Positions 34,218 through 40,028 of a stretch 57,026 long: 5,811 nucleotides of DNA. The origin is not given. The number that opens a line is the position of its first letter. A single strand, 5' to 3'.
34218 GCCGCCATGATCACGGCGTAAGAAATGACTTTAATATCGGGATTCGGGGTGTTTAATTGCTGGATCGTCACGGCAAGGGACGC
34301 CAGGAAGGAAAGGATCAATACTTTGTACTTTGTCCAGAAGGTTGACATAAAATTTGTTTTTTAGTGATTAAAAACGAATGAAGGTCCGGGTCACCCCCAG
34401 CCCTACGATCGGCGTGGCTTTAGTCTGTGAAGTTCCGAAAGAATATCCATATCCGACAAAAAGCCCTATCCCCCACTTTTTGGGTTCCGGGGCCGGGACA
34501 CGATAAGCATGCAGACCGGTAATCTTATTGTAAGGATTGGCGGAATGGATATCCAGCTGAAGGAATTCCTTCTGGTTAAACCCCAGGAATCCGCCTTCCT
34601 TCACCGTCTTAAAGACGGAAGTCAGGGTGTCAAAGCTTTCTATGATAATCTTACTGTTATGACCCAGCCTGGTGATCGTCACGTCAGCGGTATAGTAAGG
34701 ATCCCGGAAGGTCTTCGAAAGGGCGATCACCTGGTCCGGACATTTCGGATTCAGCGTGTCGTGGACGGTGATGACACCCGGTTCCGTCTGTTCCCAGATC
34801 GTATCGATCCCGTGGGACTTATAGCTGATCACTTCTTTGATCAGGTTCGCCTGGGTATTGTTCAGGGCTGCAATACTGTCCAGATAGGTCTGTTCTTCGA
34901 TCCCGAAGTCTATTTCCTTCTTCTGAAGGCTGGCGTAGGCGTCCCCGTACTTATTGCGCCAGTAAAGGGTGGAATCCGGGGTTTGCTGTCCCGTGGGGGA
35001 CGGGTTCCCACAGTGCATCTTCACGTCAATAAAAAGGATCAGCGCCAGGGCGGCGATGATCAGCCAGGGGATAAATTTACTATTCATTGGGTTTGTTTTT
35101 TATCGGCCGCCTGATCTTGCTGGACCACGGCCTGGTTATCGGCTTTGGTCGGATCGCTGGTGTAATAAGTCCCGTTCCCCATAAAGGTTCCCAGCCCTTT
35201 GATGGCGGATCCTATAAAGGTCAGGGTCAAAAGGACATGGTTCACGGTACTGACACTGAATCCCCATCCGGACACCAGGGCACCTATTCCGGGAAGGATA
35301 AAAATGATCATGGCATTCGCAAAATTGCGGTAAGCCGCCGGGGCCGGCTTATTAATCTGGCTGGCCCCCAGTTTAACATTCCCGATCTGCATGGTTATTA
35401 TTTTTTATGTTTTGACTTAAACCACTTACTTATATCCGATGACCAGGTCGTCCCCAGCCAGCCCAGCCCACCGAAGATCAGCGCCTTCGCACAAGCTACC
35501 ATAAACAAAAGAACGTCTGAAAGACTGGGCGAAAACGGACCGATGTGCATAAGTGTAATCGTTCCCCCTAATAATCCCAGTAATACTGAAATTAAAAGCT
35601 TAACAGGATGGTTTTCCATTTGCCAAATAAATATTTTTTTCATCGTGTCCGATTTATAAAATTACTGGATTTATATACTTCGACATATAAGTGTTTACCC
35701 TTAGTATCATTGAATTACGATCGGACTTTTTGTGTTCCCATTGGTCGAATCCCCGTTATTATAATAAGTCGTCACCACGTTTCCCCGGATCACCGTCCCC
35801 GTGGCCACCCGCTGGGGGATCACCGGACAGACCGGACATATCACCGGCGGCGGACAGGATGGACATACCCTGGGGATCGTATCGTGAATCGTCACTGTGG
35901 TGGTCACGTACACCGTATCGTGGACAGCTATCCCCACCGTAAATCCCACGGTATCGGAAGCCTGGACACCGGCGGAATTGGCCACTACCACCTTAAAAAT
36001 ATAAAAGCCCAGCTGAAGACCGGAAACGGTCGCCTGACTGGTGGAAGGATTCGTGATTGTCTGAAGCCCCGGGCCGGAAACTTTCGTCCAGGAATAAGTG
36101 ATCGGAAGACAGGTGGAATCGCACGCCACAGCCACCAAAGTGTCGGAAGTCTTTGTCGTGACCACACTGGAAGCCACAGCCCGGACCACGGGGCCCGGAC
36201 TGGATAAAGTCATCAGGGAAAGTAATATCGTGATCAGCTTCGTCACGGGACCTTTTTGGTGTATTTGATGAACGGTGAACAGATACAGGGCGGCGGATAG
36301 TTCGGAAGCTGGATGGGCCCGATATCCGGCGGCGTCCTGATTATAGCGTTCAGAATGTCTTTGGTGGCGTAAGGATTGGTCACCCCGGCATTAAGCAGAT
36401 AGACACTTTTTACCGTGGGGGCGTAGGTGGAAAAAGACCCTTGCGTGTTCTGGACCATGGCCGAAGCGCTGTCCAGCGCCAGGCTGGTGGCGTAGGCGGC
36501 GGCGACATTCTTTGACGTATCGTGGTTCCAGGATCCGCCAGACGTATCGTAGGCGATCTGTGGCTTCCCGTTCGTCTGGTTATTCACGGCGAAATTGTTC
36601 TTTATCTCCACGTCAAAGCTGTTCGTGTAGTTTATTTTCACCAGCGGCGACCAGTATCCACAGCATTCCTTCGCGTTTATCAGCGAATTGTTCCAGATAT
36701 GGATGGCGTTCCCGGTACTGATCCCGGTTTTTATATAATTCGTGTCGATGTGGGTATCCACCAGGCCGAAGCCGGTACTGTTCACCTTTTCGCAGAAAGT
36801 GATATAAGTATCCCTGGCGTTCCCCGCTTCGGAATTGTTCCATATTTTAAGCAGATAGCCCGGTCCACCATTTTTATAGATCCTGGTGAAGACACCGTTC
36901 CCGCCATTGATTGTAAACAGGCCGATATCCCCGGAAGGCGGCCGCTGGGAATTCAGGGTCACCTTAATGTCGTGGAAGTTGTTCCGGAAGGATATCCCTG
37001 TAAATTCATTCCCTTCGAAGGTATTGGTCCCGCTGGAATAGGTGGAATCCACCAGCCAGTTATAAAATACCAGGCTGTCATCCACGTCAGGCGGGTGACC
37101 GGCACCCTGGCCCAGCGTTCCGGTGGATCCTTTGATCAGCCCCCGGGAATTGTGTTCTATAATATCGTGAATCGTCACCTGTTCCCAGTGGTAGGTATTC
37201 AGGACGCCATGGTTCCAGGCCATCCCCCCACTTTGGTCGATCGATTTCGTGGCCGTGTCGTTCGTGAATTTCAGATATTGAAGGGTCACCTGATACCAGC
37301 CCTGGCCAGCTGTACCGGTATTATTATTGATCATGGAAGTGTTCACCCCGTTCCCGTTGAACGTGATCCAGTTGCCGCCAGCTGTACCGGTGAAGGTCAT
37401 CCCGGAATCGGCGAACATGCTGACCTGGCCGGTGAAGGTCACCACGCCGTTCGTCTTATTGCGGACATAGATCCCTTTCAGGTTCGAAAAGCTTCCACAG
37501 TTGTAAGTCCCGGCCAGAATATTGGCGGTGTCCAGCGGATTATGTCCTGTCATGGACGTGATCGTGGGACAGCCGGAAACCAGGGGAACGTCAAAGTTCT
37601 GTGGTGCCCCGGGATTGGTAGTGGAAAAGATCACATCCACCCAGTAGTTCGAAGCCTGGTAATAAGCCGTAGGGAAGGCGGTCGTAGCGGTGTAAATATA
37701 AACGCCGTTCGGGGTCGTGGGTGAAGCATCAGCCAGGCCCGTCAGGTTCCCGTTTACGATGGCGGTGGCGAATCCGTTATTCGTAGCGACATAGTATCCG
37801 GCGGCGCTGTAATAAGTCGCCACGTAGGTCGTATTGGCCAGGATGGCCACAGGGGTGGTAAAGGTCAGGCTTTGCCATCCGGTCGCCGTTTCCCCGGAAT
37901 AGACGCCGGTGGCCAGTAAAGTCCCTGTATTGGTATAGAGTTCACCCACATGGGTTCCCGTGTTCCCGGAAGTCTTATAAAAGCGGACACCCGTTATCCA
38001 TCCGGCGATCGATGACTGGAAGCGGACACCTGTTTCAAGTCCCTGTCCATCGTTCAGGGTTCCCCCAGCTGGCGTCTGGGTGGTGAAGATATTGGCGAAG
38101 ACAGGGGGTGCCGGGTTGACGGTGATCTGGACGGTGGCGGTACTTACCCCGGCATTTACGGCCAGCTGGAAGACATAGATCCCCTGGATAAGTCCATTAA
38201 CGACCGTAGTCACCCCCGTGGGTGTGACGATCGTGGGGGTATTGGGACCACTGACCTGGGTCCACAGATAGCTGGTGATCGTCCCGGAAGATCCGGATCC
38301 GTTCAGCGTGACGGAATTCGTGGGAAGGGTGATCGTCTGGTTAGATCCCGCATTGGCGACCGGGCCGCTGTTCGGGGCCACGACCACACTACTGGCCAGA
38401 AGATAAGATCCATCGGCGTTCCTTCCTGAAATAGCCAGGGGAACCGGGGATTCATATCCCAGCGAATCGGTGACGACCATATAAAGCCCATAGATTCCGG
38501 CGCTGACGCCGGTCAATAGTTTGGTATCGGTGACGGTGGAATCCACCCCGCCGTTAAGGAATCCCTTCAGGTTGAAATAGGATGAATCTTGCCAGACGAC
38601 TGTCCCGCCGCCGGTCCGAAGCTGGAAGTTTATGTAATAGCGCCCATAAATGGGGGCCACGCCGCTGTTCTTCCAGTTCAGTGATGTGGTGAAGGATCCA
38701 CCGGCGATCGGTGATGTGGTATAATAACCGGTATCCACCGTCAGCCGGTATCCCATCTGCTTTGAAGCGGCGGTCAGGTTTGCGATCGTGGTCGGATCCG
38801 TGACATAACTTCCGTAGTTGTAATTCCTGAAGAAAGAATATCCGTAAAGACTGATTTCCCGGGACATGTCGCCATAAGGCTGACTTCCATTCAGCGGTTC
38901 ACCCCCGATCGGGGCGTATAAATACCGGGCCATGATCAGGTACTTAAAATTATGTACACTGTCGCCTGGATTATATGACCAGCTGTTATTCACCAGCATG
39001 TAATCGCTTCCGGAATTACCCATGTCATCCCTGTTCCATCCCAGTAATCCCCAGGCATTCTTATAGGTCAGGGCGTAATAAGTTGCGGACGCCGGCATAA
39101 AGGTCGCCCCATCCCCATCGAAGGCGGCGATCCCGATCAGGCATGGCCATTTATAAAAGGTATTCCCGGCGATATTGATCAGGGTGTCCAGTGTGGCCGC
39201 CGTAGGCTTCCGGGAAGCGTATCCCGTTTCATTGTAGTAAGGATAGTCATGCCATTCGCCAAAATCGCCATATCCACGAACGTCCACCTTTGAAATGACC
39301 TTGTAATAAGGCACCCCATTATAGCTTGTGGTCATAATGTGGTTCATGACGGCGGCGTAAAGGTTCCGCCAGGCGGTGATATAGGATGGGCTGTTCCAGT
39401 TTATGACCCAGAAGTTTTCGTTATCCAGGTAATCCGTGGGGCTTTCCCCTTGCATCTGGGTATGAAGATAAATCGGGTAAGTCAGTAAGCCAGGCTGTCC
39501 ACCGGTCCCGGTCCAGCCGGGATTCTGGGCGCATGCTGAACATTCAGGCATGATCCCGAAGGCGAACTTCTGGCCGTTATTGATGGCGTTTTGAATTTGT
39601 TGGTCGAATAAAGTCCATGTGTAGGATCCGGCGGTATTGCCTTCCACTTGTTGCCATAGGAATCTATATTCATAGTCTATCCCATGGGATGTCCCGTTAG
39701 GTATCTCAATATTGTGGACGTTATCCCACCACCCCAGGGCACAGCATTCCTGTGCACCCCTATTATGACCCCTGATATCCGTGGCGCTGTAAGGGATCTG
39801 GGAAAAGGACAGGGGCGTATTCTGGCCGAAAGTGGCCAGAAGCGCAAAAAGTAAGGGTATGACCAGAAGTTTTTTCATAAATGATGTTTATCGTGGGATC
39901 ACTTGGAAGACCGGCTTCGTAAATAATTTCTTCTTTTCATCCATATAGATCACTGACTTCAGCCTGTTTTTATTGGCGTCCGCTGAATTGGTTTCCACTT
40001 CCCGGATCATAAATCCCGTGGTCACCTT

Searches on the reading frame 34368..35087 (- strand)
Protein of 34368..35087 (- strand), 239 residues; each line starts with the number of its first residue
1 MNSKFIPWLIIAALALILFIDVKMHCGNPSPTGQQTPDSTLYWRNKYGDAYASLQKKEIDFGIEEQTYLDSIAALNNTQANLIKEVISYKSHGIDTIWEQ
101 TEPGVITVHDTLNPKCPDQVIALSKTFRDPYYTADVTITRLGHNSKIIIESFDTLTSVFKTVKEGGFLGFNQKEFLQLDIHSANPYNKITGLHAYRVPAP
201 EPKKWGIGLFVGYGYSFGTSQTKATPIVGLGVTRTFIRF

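Call 42: search_protein_families(library=pfam, proteins=[window:34368-35087:-], max_evalue=0.001)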
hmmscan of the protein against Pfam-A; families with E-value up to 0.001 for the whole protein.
window:34368-35087:- (239 aa): 1 family
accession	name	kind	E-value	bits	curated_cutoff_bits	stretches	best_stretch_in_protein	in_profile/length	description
PF20647.2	DUF6808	-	0.00016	22.1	24.4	1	194-233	47-82/86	Domain of unknown function (DUF6808)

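Call 101: search_protein_families(library=phrogs, proteins=[window:34368-35087:-], max_evalue=0.001)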
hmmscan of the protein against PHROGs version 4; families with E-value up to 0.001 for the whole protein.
window:34368-35087:- (239 aa): 1 family
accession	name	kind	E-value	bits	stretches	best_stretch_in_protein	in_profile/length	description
phrog_14997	-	unknown function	0.00016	22.2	1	11-239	25-253/253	-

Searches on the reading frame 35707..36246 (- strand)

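Call 99: search_protein_families(library=pfam, proteins=[window:35707-36246:-], max_evalue=0.05)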
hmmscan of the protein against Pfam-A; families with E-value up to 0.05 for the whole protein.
window:35707-36246:- (179 aa): 1 family
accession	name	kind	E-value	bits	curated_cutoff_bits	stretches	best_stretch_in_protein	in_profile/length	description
PF22352.2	K319L-like_PKD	-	3.9e-12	46.4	27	1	29-104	7-84/84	K319L-like, PKD domain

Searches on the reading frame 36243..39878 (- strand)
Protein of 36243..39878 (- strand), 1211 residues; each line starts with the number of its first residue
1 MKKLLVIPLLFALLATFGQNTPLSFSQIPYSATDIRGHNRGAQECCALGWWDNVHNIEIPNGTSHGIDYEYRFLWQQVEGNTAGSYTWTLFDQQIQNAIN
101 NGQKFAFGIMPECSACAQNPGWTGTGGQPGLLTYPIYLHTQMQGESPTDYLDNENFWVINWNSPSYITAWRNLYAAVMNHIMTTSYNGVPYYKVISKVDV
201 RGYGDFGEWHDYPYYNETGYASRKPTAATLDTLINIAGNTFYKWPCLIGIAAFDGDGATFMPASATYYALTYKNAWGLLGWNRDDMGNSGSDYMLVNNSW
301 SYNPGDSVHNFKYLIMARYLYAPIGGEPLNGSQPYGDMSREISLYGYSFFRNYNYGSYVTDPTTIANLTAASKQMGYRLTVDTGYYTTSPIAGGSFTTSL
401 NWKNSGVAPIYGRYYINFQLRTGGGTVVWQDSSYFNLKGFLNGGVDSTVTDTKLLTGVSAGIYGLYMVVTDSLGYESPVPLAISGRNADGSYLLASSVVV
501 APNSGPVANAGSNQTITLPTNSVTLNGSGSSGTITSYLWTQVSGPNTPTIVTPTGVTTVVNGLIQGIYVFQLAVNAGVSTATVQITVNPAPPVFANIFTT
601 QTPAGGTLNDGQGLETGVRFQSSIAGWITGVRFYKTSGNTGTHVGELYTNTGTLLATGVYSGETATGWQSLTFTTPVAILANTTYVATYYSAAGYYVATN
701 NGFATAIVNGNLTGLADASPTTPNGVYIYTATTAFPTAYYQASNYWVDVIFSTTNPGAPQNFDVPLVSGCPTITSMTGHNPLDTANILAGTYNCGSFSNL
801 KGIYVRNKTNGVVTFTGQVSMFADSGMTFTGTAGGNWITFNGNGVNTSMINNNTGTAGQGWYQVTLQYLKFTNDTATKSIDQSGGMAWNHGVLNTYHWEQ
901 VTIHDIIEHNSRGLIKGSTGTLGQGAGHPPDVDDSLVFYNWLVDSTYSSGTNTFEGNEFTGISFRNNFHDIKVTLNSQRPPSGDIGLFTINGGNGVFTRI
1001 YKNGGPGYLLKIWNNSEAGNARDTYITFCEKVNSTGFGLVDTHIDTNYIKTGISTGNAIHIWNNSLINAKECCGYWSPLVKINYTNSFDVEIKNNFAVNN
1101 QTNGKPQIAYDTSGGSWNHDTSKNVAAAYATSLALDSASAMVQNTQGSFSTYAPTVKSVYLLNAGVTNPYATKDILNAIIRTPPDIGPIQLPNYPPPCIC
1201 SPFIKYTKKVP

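Call 41: search_protein_families(library=pfam, proteins=[window:36243-39878:-], max_evalue=0.001)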
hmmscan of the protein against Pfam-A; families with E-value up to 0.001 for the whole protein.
window:36243-39878:- (1211 aa): 3 families
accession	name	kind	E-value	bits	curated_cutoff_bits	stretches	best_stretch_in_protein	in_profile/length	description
PF13313.11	DUF4082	-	2.4e-44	151.2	28.4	1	601-747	2-143/143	Domain of unknown function (DUF4082)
PF22352.2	K319L-like_PKD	-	7.6e-18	64.8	27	1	510-587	1-84/84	K319L-like, PKD domain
PF16116.10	DUF4832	-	4.4e-10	40.1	29.2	1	317-471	34-199/216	Domain of unknown function (DUF4832)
